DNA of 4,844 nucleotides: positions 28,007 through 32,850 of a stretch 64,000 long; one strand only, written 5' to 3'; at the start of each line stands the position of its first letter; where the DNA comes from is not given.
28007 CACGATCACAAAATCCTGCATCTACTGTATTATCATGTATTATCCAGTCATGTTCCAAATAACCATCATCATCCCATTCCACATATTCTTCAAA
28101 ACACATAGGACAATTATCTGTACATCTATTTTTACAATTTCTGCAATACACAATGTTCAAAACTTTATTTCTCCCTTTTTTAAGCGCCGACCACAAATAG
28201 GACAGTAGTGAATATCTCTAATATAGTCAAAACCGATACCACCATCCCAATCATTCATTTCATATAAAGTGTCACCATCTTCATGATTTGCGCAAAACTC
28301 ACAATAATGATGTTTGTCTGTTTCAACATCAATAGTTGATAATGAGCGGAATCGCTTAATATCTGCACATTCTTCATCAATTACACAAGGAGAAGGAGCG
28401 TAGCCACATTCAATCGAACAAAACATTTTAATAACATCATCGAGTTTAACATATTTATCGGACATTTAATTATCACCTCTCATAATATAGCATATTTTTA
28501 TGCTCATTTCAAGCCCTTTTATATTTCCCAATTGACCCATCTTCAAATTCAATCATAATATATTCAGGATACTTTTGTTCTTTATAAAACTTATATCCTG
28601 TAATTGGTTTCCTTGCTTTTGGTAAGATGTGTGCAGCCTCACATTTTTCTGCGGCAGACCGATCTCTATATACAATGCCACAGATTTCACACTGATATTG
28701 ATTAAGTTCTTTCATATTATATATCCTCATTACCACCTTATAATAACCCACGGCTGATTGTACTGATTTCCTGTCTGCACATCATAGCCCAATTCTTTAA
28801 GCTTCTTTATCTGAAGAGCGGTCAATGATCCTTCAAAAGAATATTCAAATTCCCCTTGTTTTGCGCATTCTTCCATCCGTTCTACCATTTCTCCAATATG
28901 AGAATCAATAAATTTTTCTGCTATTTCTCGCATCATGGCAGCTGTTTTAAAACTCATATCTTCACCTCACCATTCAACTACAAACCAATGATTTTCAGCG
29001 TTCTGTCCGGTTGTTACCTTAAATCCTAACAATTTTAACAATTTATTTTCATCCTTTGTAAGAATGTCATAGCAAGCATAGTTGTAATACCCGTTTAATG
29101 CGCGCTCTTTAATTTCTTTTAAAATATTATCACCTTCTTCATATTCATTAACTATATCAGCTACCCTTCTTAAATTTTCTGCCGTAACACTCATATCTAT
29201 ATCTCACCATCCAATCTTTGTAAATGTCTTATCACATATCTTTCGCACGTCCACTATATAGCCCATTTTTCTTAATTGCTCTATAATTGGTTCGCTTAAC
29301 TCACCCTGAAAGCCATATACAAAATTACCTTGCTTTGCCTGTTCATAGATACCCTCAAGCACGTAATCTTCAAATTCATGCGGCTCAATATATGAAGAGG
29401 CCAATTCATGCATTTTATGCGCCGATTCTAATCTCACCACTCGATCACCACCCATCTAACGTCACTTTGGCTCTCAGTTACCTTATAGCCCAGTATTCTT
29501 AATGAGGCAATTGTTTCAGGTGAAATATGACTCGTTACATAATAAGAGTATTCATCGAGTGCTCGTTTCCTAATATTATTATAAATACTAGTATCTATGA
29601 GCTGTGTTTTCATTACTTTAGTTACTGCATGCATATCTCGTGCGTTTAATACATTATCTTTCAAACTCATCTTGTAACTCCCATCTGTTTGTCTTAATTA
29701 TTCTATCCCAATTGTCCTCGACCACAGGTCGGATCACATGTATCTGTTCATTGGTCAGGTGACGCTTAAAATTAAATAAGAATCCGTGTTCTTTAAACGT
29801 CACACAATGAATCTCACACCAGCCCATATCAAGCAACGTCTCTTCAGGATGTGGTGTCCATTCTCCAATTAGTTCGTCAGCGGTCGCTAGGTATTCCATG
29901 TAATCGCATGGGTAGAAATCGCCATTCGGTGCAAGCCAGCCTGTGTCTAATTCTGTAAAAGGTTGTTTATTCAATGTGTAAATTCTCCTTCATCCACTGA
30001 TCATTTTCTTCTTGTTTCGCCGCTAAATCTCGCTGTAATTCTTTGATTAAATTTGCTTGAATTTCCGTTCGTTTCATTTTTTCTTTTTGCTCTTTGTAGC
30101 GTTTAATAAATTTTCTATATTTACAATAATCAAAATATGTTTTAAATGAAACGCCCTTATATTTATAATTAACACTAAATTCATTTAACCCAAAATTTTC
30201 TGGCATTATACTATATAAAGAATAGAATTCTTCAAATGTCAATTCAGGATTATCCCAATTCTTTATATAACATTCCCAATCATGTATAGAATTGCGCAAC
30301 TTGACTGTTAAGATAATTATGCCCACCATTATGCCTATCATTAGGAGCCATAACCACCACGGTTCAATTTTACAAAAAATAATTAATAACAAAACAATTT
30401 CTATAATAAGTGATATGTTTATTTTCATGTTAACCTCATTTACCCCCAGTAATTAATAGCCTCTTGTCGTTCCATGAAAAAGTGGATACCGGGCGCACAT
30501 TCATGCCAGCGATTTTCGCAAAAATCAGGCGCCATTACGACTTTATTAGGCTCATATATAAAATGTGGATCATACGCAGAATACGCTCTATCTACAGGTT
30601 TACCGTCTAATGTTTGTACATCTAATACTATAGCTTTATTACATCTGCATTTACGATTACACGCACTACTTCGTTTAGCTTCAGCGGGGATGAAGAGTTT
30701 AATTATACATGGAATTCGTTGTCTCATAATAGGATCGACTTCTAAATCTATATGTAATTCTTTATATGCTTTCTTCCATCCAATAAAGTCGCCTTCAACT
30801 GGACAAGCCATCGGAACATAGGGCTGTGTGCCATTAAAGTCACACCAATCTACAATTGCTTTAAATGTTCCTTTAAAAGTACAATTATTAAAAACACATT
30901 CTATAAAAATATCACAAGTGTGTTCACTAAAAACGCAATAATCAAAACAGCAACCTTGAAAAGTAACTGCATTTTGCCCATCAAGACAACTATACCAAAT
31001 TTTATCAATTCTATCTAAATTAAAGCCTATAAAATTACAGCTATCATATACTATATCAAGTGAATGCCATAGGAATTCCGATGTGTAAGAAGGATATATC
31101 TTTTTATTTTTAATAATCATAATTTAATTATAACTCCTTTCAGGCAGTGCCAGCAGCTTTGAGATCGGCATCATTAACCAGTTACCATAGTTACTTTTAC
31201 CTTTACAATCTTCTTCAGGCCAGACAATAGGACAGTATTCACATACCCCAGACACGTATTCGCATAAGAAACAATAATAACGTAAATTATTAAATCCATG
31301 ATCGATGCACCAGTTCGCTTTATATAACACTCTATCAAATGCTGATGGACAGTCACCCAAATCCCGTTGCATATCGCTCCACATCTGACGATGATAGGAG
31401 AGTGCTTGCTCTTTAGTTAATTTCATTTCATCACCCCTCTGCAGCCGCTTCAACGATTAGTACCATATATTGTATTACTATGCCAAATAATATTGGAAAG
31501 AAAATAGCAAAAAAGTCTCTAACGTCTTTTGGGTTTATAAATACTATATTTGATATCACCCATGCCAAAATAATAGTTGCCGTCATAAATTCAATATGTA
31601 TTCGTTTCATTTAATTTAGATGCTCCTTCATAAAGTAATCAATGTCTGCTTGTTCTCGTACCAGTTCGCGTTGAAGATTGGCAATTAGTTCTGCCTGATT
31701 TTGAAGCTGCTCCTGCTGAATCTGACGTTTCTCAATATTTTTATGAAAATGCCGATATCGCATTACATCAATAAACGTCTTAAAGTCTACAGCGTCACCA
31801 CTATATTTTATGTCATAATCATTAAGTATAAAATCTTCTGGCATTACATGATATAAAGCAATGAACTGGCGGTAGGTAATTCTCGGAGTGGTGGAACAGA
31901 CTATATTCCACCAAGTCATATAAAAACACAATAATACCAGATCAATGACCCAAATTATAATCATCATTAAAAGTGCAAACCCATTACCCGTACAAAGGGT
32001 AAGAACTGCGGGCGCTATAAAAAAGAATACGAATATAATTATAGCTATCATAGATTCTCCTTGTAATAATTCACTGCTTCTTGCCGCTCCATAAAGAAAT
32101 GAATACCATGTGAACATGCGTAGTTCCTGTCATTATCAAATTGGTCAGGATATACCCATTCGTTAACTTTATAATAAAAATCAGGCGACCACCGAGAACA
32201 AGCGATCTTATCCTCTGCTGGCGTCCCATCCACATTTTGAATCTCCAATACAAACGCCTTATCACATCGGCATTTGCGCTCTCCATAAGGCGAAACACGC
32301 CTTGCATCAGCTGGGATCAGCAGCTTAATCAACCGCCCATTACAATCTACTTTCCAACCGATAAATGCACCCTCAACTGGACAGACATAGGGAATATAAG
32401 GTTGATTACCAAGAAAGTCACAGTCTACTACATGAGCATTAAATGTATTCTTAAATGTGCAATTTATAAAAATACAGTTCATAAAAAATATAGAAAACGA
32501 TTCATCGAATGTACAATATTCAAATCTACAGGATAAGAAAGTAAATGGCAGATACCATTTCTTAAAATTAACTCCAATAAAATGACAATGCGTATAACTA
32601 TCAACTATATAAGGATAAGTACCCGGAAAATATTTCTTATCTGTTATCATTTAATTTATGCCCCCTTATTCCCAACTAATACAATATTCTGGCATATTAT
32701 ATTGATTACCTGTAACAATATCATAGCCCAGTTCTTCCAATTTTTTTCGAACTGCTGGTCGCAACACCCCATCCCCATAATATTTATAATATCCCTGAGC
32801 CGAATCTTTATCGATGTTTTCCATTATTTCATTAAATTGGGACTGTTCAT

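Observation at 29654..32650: Diverged segmental duplication of a two-gene cassette (pentapeptide-like Cys-rich protein plus two-TM membrane protein)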

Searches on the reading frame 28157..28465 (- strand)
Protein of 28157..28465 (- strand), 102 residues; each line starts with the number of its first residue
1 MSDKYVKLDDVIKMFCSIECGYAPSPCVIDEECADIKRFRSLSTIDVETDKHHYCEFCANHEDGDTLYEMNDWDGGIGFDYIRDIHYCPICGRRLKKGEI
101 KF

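Call 24: search_protein_families(library=pfam, proteins=[window:28157-28465:-], max_evalue=0.1)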
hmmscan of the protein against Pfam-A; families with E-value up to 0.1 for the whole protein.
window:28157-28465:- (102 aa): 3 families
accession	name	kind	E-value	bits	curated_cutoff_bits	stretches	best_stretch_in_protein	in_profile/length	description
PF19474.4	DUF6011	-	0.0092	15.9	26.6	0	85-97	8-20/37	Family of unknown function (DUF6011)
PF23165.1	zf-C2H2_FBX41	-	0.025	14.5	24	0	33-43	8-18/30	F-box only protein 41 C2H2 zinc finger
PF06467.20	zf-FCS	-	0.039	14.2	22.4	0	5-20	20-35/39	MYM-type Zinc finger with FCS sequence motif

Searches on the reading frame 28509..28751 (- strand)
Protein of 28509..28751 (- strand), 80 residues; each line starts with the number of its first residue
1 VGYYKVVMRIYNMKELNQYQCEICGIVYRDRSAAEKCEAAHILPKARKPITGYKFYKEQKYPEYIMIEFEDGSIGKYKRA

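Call 24: search_protein_families(library=pfam, proteins=[window:28509-28751:-], max_evalue=0.1)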
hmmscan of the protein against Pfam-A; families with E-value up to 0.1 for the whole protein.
window:28509-28751:- (80 aa): 4 families
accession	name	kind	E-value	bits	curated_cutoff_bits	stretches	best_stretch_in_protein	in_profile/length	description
PF23447.1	DUF7128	-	0.0026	18.1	25.7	1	19-39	13-33/44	Domain of unknown function (DUF7128)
PF13391.12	HNH_2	-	0.005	17.1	21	1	21-57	1-24/66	HNH endonuclease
PF21349.2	RUBY_RBDX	-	0.0086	15.9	26.5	1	19-37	1-19/30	Rubrerythrin, rubredoxin-like domain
PF00096.32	zf-C2H2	-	0.041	14.8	25.2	1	19-33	1-15/23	Zinc finger, C2H2 type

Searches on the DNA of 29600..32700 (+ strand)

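Call 8: search_dna_similar(query=window:29600-32700:+, collection=phages, mode=near)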
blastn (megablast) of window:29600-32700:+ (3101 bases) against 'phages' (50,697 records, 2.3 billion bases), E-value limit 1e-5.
No match.

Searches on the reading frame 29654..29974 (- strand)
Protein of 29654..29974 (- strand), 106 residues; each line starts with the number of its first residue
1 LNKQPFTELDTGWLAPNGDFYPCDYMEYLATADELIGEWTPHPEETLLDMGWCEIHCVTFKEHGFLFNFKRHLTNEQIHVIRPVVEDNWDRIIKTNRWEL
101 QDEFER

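Call 6: search_protein_families(library=pfam, proteins=[window:29654-29974:-], max_evalue=1)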
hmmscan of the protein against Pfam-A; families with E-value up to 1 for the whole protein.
window:29654-29974:- (106 aa): 0 families

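Call 7: search_protein_families(library=phrogs, proteins=[window:29654-29974:-], max_evalue=0.1)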
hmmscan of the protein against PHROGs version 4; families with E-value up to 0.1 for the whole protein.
window:29654-29974:- (106 aa): 0 families

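Call 61: search_protein_families(library=padloc, proteins=[window:29654-29974:-], max_evalue=0.1)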
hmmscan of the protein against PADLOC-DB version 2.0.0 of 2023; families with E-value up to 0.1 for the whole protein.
window:29654-29974:- (106 aa): 0 families

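Call 62: search_protein_families(library=ncbifam, proteins=[window:29654-29974:-], max_evalue=0.1)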
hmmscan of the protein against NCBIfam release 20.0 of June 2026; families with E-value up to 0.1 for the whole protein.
window:29654-29974:- (106 aa): 1 family
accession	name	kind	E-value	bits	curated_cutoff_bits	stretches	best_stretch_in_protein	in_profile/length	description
NF047904.1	MmDecMmdE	equivalog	0.047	13.6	65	1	74-89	32-47/57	methylmalonyl-CoA decarboxylase subunit epsilon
